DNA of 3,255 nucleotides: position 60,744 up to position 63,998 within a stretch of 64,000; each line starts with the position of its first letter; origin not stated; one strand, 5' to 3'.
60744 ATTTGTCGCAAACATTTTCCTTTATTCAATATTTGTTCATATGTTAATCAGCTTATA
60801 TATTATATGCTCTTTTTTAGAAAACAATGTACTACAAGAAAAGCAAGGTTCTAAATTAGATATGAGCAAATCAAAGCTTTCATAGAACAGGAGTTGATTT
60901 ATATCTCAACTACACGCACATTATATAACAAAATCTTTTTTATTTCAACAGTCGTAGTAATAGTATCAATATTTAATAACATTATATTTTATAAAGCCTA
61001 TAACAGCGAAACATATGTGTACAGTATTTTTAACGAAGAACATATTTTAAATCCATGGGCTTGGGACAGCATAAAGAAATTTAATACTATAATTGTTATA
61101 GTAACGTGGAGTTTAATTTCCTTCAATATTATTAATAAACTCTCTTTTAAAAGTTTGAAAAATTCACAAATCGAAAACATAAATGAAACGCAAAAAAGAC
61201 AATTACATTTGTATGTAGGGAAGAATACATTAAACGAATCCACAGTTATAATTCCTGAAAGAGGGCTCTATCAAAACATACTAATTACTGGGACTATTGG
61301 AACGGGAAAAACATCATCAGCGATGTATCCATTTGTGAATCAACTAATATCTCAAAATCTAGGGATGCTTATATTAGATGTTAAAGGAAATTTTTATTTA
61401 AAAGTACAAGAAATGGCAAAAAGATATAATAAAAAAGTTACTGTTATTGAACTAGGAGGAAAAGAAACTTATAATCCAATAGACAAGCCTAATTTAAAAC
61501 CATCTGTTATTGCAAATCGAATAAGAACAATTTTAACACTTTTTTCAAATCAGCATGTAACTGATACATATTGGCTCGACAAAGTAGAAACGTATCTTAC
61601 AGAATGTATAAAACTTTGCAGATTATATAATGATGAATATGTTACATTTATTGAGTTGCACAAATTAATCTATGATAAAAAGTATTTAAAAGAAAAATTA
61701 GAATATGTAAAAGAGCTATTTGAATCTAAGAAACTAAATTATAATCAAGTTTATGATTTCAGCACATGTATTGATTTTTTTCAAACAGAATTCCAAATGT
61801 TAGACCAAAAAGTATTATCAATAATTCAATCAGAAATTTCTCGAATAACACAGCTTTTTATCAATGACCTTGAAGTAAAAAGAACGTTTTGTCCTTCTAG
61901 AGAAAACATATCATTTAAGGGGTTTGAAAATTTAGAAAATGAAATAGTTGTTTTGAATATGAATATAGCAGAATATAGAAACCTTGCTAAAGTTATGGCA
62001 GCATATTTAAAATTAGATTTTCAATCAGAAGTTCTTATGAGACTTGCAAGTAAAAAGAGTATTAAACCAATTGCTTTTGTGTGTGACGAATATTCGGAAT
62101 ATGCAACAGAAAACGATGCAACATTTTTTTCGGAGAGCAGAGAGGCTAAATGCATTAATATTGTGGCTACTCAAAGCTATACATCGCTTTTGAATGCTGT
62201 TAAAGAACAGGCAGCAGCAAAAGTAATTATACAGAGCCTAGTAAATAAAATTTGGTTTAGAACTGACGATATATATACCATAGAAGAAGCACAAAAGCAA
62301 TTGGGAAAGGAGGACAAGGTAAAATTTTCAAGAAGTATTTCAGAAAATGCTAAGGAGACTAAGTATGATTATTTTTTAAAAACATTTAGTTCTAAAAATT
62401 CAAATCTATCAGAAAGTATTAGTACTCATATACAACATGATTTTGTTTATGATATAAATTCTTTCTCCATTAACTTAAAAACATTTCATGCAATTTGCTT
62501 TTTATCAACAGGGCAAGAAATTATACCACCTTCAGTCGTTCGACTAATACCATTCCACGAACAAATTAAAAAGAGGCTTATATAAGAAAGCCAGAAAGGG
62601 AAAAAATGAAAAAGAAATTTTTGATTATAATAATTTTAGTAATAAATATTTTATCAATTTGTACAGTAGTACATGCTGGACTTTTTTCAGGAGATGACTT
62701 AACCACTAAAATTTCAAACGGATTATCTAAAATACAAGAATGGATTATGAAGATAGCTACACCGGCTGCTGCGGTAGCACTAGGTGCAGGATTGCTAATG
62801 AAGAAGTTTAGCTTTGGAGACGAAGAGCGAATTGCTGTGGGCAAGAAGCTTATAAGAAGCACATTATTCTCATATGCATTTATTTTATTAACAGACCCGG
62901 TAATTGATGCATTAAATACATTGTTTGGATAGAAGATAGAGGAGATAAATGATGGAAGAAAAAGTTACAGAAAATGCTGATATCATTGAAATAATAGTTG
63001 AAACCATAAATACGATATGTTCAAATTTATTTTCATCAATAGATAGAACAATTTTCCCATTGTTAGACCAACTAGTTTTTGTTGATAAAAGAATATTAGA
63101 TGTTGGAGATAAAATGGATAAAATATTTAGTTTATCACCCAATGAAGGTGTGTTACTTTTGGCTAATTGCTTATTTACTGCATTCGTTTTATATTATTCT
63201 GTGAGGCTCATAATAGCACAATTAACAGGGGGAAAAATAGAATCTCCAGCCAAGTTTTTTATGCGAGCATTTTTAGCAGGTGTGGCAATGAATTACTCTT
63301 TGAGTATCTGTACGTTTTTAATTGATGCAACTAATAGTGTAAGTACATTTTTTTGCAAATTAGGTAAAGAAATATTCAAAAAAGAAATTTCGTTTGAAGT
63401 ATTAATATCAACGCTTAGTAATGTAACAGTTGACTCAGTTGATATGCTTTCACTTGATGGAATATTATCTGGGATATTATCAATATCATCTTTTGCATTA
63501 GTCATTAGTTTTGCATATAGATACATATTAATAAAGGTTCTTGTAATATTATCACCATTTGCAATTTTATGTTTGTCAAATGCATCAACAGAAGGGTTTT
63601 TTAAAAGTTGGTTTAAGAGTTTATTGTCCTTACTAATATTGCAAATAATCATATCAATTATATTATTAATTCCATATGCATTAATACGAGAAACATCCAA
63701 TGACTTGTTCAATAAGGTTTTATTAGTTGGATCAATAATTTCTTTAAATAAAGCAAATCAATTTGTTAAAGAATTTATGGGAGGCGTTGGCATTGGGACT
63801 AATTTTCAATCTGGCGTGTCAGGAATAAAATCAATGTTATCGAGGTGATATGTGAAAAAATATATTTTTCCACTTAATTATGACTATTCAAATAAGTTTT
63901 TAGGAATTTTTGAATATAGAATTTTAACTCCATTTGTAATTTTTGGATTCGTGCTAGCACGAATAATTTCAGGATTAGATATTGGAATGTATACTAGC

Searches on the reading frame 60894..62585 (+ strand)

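Call 55: search_protein_families(library=pfam, proteins=[window:60894-62585:+], max_evalue=0.001)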
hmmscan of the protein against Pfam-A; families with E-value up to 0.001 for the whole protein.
window:60894-62585:+ (563 aa): 3 families
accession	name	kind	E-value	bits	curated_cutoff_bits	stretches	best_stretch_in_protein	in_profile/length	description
PF10412.15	TrwB_AAD_bind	-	1.5e-10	40.9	20.5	1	117-490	6-343/387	Type IV secretion-system coupling protein DNA-binding domain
PF12696.13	TraG-D_C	-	5.9e-06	26.7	22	1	392-495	1-98/126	TraM recognition site of TraD and TraG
PF01935.23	DUF87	-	8.3e-05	23.2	23.2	1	127-366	24-209/220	Helicase HerA, central domain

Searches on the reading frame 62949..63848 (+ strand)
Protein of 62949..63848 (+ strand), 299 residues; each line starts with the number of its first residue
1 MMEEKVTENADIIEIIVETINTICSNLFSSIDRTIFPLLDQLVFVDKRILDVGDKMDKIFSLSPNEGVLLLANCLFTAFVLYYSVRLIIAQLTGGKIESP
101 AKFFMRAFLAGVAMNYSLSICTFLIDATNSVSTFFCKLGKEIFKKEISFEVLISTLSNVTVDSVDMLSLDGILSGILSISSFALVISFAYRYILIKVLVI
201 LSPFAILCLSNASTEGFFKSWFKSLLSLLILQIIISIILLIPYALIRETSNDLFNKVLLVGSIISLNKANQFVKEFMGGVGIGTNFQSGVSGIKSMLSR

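Call 45: find_encoding_contigs(protein=window:62949-63848:+, flank=10000, max_places=3)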
Protein window:62949-63848:+ (299 aa): no gene with exactly this product is on record in the collection.

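Call 55: search_protein_families(library=pfam, proteins=[window:62949-63848:+], max_evalue=0.001)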
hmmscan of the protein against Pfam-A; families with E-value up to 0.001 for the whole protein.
window:62949-63848:+ (299 aa): 1 family
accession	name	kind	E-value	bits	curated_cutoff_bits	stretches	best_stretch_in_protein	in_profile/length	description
PF19597.4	TrbL_4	-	0.00014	21.7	27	1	18-296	7-267/276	Conjugal transfer protein TrbL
